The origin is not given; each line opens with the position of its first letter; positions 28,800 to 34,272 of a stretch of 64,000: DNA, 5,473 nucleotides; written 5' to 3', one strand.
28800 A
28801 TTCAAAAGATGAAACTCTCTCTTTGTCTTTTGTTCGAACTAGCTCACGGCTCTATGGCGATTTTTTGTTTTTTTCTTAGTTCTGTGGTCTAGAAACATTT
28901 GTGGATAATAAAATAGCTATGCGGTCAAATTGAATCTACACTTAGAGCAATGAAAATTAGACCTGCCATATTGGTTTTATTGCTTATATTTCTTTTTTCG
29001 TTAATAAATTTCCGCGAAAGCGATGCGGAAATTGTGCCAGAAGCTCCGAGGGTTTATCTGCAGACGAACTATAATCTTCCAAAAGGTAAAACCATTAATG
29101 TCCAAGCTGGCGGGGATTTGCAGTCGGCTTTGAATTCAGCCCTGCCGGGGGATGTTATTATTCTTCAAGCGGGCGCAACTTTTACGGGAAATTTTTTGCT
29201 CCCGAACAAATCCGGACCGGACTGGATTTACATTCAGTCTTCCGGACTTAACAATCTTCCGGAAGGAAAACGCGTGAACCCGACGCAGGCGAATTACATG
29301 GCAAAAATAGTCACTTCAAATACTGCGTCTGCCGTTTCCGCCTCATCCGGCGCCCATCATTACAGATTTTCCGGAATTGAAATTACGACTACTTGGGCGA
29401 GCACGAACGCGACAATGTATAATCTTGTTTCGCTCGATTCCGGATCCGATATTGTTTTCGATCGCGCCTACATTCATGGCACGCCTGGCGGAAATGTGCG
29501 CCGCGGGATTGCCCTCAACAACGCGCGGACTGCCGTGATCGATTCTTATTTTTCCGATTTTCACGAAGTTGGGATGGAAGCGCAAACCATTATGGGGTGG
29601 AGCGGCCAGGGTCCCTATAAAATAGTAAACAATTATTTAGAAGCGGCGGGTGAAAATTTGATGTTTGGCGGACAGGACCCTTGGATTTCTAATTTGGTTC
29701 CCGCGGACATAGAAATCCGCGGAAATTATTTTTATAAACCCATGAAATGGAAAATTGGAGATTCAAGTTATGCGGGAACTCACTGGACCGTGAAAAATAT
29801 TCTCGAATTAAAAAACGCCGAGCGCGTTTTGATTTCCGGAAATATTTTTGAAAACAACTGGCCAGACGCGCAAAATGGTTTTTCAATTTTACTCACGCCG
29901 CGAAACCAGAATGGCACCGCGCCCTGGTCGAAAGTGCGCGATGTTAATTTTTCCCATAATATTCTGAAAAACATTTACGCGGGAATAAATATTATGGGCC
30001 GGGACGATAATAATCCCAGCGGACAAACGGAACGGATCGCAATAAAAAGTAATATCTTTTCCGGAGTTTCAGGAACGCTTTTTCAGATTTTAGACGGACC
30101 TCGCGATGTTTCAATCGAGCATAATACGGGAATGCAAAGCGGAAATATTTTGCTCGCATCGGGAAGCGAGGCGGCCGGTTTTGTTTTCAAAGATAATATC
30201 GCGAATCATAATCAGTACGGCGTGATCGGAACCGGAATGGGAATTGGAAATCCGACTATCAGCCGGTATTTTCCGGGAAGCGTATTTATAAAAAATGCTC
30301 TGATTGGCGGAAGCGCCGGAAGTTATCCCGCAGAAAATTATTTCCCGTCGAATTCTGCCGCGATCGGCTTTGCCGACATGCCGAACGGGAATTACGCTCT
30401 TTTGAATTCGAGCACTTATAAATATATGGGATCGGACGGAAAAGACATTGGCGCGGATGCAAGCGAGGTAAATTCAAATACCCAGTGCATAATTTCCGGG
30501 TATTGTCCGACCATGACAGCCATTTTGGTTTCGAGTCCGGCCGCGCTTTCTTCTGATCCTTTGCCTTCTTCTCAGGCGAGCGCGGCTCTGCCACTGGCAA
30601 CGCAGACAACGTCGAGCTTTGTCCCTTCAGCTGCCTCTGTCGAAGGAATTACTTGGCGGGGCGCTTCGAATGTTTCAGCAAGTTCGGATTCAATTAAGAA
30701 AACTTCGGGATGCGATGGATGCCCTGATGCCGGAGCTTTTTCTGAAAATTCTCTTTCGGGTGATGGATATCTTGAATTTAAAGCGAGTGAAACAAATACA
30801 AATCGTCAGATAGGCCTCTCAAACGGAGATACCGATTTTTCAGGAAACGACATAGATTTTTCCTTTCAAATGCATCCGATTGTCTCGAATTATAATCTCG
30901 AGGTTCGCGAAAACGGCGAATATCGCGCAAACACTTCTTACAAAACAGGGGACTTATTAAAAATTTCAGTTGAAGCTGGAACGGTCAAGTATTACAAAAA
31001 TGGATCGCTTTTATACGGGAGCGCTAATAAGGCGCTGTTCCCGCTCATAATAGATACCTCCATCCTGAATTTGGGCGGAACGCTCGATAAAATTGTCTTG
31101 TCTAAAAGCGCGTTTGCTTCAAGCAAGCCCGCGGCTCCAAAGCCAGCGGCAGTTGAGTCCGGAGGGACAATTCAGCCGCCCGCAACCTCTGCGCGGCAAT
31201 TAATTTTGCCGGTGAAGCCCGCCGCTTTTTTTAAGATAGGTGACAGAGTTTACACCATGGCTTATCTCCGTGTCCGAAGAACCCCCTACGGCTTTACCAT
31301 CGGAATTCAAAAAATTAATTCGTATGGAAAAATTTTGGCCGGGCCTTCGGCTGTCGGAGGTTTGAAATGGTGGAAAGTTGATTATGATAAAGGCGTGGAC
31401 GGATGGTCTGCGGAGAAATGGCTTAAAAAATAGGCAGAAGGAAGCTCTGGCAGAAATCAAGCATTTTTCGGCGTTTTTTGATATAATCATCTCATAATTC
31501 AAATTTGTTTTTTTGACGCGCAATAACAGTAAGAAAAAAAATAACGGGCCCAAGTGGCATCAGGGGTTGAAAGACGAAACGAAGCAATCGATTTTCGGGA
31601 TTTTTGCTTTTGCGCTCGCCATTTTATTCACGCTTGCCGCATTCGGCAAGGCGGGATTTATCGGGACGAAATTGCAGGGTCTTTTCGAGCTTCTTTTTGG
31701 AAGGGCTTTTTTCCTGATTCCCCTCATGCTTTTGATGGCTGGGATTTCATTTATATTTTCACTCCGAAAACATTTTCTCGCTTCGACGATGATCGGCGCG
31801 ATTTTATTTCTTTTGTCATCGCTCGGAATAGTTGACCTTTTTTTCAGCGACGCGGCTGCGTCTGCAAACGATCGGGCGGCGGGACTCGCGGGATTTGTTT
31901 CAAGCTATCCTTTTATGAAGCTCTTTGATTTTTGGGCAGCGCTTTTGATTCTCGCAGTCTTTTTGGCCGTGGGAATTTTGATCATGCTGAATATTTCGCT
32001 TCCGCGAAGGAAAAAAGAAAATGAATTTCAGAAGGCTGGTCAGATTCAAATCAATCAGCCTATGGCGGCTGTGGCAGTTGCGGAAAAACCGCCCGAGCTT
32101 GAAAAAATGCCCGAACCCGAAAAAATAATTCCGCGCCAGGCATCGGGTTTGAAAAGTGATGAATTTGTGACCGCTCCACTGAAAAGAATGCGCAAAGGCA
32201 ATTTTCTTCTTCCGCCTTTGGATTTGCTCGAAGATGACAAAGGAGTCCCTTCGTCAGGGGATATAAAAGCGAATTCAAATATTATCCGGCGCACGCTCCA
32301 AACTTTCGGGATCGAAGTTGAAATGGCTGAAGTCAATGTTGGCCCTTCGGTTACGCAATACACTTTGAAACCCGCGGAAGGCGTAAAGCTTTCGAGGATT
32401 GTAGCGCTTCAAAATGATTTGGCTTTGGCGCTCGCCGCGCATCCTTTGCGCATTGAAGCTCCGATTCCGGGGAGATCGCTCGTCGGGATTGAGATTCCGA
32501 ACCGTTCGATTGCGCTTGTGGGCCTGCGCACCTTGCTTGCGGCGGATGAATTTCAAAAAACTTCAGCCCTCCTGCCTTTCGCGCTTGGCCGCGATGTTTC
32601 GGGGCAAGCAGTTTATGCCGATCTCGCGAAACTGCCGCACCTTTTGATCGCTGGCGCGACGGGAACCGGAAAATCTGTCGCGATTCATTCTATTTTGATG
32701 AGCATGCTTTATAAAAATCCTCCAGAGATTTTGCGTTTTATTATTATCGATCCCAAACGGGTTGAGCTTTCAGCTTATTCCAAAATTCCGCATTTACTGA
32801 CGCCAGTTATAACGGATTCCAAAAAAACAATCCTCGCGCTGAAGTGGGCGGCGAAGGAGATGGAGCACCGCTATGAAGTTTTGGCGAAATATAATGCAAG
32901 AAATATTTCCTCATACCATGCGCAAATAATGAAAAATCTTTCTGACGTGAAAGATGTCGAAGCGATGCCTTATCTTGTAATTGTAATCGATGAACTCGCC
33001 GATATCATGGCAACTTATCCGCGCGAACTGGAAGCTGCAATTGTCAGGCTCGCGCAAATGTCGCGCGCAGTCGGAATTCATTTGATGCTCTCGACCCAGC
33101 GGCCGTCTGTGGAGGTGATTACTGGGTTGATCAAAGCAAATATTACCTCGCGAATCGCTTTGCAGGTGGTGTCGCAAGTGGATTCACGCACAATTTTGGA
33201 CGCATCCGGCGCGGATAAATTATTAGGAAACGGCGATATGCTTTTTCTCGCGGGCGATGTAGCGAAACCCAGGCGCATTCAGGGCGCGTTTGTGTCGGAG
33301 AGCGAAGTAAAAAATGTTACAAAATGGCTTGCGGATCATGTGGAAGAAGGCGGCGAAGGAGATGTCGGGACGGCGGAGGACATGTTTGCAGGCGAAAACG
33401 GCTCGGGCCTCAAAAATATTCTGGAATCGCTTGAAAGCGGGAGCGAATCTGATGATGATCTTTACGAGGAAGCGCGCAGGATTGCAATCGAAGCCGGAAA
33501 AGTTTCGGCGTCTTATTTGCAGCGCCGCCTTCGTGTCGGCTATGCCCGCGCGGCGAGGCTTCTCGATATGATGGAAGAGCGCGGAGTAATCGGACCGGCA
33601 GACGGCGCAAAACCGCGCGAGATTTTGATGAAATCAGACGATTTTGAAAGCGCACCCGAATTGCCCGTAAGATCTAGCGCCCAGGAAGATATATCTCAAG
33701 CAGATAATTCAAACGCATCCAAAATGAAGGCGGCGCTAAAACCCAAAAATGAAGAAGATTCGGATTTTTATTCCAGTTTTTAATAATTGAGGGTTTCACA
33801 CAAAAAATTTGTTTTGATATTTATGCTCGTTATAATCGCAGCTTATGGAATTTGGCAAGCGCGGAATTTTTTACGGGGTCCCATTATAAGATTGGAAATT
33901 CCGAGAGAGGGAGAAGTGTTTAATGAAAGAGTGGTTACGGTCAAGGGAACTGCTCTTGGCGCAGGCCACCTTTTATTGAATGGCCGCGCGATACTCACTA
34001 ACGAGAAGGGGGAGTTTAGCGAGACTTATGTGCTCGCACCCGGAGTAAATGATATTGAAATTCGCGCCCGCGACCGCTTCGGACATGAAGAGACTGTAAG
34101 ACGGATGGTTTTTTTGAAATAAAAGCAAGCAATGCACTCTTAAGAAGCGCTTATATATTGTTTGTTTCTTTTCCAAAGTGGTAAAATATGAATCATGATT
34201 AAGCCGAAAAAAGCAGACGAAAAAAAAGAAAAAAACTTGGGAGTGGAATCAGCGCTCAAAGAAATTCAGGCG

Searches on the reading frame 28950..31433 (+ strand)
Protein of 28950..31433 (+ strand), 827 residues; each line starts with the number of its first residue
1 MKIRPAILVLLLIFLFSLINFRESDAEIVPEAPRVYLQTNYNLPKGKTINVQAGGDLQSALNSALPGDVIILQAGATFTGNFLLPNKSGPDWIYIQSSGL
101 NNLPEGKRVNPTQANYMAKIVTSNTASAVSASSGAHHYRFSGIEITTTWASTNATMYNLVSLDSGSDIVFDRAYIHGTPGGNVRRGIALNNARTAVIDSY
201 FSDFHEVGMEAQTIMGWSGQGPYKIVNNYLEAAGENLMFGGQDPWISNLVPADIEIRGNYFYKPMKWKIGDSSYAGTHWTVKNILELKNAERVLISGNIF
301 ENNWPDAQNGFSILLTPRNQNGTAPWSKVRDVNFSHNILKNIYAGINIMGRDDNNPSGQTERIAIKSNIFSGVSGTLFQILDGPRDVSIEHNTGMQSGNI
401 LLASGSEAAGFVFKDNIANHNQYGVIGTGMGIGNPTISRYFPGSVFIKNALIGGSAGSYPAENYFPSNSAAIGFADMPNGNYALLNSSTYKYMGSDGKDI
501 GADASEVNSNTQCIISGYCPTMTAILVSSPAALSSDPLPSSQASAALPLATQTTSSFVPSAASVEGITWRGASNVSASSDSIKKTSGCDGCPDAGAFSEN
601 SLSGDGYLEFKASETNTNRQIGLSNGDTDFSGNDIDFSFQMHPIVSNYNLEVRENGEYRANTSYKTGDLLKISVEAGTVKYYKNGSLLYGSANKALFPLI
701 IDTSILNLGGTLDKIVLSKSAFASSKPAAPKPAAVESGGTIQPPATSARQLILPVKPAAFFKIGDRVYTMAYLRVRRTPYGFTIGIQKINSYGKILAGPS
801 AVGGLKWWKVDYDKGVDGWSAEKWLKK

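Call 8: search_protein_families(library=pfam, max_evalue=0.001, proteins=[window:28950-31433:+])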
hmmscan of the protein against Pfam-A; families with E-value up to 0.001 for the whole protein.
window:28950-31433:+ (827 aa): 0 families

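Call 12: search_protein_families(library=pfam, max_evalue=0.1, proteins=[window:28950-31430:+])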
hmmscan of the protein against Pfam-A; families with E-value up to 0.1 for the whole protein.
window:28950-31430:+ (827 aa): 0 families

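Call 13: find_encoding_contigs(protein=window:28950-31433:+, flank=10000, max_places=10)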
Protein window:28950-31433:+ (827 aa): 5 contigs read that carry it; 3 places shown.
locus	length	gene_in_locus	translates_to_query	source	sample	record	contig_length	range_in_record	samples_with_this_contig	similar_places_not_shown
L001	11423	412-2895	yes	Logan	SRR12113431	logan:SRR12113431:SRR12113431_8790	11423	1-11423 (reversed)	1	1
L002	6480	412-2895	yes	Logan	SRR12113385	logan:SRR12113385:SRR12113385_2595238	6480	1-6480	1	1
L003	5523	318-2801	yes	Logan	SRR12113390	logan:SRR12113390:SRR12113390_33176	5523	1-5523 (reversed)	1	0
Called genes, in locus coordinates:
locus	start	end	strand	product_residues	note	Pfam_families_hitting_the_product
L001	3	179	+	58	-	?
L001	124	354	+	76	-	-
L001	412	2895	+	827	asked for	-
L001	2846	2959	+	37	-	-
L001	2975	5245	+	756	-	PF13491:FtsK_4TM, PF17854:FtsK_alpha, PF01580:FtsK_SpoIIIE, PF09397:FtsK_gamma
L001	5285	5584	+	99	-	PF09136:Glucodextran_B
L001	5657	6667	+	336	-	PF00154:RecA_N, PF08423:Rad51, PF06745:ATPase (weak), PF27531:MT3502_N (weak), PF01637:ATPase_2 (weak), PF02283:CobU (weak), PF21096:RecA_C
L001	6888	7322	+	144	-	PF02643:DUF192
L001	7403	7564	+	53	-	-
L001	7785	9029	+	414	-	PF03486:HI0933_like (faint), PF07992:Pyr_redox_2, PF13738:Pyr_redox_3 (faint), PF00070:Pyr_redox (weak), PF18267:Rubredoxin_C (weak)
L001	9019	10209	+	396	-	PF13200:DUF4015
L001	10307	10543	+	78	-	-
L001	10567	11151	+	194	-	-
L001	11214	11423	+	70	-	?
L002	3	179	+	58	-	?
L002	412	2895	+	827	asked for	-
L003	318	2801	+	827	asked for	-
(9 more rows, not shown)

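Call 32: search_protein_families(library=phrogs, max_evalue=0.01, proteins=[window:28950-31430:+])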
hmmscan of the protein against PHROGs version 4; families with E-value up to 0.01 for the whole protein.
window:28950-31430:+ (827 aa): 1 family
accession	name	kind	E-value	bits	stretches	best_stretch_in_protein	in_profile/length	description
phrog_32132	-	unknown function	0.0084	17.4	0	645-685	42-82/100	-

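Call 39: find_homologous_proteins(query=window:28950-31430:+, max_evalue=0.00001)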
Query window:28950-31430:+ (827 aa): 6193 proteins with E <= 0.00001 among 8000 candidates; the best 120 are listed.
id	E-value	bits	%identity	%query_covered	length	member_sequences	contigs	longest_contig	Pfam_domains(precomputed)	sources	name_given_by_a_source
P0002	0.0e+0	1871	100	100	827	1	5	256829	-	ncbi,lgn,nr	ncbi:hypothetical protein HYW53_01800 [Candidatus Giovannonibacteria bacterium]|nr:hypothetical prot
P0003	0.0e+0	1079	53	57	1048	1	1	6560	PF13229.13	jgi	jgi:hypothetical protein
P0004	0.0e+0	1050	48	65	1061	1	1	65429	PF13229.13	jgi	jgi:hypothetical protein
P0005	6.2e-297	1005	50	60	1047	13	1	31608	PF13229.13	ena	-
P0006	2.0e-283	961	50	57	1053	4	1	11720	PF13229.13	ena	-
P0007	5.2e-281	953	47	63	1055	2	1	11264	PF13229.13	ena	-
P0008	6.3e-243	827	56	57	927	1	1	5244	-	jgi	jgi:hypothetical protein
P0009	3.5e-237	808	51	84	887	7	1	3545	-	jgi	jgi:hypothetical protein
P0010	4.5e-236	804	48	87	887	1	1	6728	PF13229.13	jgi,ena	jgi:hypothetical protein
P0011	2.5e-235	802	48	87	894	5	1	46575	-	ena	-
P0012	1.2e-234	799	50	84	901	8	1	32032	-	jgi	jgi:hypothetical protein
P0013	2.5e-234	798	56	57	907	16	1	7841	-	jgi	jgi:hypothetical protein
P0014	5.2e-234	797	48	87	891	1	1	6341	-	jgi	jgi:hypothetical protein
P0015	1.1e-233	796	48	87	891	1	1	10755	-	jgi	jgi:hypothetical protein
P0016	3.1e-233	795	55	61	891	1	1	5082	-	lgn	-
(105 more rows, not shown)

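Call 67: search_protein_families(library=padloc, max_evalue=0.01, proteins=[window:28950-31430:+])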
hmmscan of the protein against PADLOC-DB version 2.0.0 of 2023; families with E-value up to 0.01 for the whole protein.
window:28950-31430:+ (827 aa): 0 families

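Call 68: search_protein_families(library=ncbifam, max_evalue=0.01, proteins=[window:28950-31430:+])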
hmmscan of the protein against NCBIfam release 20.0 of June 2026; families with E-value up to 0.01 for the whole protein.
window:28950-31430:+ (827 aa): 0 families

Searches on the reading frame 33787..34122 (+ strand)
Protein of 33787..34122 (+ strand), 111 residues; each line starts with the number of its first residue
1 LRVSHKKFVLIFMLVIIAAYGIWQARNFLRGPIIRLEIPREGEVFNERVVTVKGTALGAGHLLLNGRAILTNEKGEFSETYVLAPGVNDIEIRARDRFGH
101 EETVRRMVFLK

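Call 8: search_protein_families(library=pfam, max_evalue=0.001, proteins=[window:33787-34122:+])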
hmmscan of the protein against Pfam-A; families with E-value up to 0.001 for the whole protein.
window:33787-34122:+ (111 aa): 1 family
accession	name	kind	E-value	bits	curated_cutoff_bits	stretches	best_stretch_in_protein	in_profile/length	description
PF09136.16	Glucodextran_B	-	3.7e-10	40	27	1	33-110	2-81/83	Glucodextranase, domain B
